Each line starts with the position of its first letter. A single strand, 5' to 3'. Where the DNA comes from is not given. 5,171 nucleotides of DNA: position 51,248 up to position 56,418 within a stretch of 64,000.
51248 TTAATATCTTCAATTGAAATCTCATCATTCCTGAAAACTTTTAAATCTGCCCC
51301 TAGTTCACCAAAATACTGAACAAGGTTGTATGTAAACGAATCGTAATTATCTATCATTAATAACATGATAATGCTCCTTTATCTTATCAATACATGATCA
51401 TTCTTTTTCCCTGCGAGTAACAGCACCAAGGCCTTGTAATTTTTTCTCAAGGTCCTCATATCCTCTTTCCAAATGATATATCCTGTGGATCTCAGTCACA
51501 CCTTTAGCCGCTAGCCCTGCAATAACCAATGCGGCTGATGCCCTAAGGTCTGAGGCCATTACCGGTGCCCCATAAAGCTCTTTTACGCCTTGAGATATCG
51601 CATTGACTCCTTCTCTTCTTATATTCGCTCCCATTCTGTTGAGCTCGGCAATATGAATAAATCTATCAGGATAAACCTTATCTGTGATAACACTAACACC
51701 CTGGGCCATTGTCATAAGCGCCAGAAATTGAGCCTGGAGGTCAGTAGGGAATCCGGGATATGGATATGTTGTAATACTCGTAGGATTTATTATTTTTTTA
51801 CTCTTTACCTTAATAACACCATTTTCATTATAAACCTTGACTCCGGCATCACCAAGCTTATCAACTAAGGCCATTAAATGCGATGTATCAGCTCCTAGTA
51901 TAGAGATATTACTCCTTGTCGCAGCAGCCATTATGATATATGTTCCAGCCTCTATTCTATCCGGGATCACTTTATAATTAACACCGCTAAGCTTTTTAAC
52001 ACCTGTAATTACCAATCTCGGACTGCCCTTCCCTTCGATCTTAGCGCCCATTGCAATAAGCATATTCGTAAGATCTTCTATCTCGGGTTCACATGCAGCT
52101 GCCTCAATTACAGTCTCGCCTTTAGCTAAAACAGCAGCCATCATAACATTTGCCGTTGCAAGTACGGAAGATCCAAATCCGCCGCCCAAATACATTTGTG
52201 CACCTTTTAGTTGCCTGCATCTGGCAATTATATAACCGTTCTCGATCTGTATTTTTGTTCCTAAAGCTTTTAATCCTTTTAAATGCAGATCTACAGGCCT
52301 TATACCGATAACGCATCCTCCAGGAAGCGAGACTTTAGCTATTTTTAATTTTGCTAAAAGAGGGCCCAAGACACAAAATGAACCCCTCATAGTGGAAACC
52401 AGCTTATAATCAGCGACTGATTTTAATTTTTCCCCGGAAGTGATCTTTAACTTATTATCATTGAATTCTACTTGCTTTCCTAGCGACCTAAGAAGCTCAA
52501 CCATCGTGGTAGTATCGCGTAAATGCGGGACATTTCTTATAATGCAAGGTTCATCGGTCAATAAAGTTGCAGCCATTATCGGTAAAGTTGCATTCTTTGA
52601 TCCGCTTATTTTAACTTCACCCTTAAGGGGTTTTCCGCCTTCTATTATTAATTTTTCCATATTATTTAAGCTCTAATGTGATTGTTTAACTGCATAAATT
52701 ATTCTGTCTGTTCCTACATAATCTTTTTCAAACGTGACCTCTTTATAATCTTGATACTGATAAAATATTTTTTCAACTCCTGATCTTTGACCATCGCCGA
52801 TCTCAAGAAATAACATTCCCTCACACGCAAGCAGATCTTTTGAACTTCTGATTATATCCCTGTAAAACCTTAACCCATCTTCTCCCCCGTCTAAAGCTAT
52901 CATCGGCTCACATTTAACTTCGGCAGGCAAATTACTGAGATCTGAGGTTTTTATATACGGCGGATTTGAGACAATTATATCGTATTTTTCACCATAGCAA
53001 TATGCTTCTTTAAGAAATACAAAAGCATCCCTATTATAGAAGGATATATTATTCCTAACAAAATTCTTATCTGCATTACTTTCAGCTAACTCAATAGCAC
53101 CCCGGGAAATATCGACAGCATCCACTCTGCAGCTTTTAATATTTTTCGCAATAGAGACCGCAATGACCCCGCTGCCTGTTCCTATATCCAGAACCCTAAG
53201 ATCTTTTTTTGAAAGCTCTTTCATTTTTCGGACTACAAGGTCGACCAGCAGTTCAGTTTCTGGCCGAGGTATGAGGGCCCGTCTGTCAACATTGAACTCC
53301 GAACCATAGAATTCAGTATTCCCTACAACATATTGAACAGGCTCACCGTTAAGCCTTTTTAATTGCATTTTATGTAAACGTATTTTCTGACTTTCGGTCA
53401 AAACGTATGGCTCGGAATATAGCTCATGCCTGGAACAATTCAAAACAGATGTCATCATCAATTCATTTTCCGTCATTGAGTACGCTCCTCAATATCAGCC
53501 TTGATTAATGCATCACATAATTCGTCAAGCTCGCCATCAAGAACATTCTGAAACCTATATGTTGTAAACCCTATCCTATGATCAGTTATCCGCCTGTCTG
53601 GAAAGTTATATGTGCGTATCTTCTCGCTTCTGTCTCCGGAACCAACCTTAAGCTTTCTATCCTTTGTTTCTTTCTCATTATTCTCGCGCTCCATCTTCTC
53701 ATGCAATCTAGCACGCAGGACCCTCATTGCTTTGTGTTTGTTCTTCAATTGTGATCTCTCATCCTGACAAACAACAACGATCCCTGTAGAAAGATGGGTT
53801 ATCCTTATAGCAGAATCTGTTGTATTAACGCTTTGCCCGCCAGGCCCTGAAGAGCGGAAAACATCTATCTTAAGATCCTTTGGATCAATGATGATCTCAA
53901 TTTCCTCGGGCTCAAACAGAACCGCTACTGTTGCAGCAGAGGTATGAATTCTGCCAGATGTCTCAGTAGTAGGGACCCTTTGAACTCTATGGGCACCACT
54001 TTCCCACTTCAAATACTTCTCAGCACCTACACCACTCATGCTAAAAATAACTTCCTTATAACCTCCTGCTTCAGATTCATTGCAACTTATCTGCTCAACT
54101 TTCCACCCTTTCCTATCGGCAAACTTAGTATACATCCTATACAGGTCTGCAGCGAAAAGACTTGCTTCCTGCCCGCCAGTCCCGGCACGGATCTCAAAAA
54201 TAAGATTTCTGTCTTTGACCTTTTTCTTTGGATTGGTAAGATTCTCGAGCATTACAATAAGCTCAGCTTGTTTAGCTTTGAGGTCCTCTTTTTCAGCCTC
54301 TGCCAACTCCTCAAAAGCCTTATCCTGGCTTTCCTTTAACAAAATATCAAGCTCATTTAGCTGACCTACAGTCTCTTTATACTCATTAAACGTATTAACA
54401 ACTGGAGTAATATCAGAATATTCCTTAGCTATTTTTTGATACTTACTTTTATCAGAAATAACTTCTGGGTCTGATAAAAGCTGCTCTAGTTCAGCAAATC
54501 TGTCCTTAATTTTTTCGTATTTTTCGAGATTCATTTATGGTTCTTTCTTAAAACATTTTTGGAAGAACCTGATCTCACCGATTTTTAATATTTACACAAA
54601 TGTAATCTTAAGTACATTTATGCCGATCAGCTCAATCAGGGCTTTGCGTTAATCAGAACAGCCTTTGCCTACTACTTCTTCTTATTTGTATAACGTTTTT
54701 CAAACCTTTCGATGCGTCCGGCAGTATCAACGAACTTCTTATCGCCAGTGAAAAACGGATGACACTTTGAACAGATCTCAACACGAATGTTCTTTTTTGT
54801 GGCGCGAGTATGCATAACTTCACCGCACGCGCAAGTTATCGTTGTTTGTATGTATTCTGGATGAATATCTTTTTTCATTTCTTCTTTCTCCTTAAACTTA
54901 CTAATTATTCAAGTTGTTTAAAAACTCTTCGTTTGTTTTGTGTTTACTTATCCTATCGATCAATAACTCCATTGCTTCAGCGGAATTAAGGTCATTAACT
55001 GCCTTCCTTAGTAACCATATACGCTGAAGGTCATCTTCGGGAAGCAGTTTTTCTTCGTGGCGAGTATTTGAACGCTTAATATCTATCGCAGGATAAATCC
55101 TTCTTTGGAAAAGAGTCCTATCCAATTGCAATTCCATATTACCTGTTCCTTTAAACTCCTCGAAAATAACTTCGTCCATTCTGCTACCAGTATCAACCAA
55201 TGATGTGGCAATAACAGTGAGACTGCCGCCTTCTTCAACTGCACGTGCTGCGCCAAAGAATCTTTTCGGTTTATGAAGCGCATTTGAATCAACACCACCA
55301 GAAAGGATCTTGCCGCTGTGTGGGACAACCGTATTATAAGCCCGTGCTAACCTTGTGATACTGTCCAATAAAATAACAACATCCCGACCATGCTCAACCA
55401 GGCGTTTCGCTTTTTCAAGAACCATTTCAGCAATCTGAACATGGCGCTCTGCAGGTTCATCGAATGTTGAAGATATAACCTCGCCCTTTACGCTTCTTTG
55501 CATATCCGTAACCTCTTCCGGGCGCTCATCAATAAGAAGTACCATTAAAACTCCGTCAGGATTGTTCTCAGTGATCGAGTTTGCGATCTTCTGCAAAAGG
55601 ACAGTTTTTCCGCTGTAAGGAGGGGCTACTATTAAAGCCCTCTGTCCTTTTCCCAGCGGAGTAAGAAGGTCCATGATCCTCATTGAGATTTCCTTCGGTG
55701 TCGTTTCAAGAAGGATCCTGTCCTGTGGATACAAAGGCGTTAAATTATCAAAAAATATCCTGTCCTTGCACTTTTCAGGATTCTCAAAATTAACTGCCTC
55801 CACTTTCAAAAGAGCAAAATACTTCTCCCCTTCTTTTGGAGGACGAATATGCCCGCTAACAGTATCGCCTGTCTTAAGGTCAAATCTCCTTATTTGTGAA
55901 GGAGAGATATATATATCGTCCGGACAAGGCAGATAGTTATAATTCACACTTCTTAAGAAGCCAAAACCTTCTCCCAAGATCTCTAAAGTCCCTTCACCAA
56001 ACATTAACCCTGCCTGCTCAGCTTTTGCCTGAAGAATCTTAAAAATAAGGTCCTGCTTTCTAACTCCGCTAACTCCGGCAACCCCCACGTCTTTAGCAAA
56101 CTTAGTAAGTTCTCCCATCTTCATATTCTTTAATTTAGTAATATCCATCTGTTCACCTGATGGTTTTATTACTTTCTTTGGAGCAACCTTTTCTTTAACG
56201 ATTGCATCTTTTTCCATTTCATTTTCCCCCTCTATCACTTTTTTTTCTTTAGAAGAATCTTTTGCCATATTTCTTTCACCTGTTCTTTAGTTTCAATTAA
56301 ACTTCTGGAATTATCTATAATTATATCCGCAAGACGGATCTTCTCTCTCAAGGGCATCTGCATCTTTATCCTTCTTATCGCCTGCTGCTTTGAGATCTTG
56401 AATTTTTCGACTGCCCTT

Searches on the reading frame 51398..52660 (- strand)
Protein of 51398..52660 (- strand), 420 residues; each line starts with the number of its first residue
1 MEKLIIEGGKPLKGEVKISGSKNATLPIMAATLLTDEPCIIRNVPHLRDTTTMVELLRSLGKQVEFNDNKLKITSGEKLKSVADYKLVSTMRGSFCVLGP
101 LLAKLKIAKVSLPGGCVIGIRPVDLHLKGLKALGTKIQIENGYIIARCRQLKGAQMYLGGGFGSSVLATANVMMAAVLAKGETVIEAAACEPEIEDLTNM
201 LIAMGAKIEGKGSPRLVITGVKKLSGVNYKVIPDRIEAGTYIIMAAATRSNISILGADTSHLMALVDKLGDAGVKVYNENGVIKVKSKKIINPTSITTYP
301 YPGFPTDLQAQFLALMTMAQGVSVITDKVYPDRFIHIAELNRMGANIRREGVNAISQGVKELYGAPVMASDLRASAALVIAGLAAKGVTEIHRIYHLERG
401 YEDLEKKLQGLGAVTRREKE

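Call 81: search_protein_families(library=pfam, proteins=[window:51398-52660:-], max_evalue=0.00001)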
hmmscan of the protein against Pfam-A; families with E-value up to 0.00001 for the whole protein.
window:51398-52660:- (420 aa): 1 family
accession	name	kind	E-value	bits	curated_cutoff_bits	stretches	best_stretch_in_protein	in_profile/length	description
PF00275.25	EPSP_synthase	-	2.9e-103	346.3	22.8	1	7-408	2-417/417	EPSP synthase (3-phosphoshikimate 1-carboxyvinyltransferase)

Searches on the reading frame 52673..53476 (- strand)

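Call 81: search_protein_families(library=pfam, proteins=[window:52673-53476:-], max_evalue=0.00001)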
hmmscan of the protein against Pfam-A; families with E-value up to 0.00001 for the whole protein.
window:52673-53476:- (267 aa): 8 families
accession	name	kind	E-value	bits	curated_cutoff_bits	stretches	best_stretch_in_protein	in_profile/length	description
PF05175.20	MTS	-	1.1e-15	58.1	23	1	85-178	27-112/170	Methyltransferase small domain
PF13847.12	Methyltransf_31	-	1.5e-14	54.3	27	1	90-172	2-82/145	Methyltransferase domain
PF06325.19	PrmA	-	2.9e-12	47.1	22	1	82-171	152-233/296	Ribosomal protein L11 methyltransferase (PrmA)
PF13649.12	Methyltransf_25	-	4.5e-10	40.5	27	1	95-181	1-83/97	Methyltransferase domain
PF17827.6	PrmC_N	-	1.4e-08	35.6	23.4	1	5-52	23-71/71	PrmC N-terminal domain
PF13489.12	Methyltransf_23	-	3.9e-07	30.4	27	1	85-171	16-88/164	Methyltransferase domain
PF08242.18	Methyltransf_12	-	1.3e-06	29.5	30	1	96-171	1-72/98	Methyltransferase domain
PF12847.13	Methyltransf_18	-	9.7e-06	26.1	27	0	85-156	8-79/151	Methyltransferase domain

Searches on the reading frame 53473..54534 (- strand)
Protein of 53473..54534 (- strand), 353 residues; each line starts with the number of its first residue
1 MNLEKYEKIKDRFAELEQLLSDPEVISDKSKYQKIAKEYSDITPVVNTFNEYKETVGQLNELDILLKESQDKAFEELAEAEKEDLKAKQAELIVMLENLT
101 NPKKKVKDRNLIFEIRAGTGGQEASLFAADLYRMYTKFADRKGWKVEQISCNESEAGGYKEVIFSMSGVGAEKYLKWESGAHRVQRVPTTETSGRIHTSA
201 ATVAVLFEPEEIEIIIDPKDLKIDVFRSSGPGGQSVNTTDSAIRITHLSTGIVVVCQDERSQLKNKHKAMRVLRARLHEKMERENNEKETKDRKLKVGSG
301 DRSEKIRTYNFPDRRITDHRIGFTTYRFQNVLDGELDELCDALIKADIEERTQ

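Call 81: search_protein_families(library=pfam, proteins=[window:53473-54534:-], max_evalue=0.00001)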
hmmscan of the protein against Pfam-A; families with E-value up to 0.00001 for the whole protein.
window:53473-54534:- (353 aa): 2 families
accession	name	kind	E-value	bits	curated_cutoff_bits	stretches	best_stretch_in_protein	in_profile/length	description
PF03462.23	PCRF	-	4.3e-66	222.9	24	1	9-203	1-194/194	PCRF domain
PF00472.26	RF-1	-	3.6e-43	146.6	35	1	210-320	1-116/116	RF-1 domain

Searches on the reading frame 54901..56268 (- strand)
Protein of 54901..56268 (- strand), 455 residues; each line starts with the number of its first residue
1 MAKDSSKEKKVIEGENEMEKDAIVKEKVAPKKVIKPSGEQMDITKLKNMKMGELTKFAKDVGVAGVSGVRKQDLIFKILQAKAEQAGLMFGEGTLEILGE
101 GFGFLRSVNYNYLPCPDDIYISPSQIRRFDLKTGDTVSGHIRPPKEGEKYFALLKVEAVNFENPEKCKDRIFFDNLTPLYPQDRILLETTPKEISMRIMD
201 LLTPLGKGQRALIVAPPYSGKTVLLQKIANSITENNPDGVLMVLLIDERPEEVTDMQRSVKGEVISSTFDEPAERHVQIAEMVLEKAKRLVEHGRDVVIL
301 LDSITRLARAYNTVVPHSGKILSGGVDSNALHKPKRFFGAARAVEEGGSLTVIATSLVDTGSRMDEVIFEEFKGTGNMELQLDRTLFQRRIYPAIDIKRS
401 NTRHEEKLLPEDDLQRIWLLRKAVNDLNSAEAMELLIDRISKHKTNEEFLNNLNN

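Call 81: search_protein_families(library=pfam, proteins=[window:54901-56268:-], max_evalue=0.00001)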
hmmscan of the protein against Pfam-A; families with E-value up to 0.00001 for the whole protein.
window:54901-56268:- (455 aa): 3 families
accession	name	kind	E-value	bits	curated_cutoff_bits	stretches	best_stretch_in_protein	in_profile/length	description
PF07497.18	Rho_RNA_bind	-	1e-32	112.2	27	1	92-165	2-73/73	Rho termination factor, RNA-binding domain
PF00006.31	ATP-synt_ab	-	3.7e-27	95.8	29.5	1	196-400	2-211/213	ATP synthase alpha/beta family, nucleotide-binding domain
PF07498.18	Rho_N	-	5.8e-15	55.4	24.9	1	46-87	2-43/43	Rho termination factor, N-terminal domain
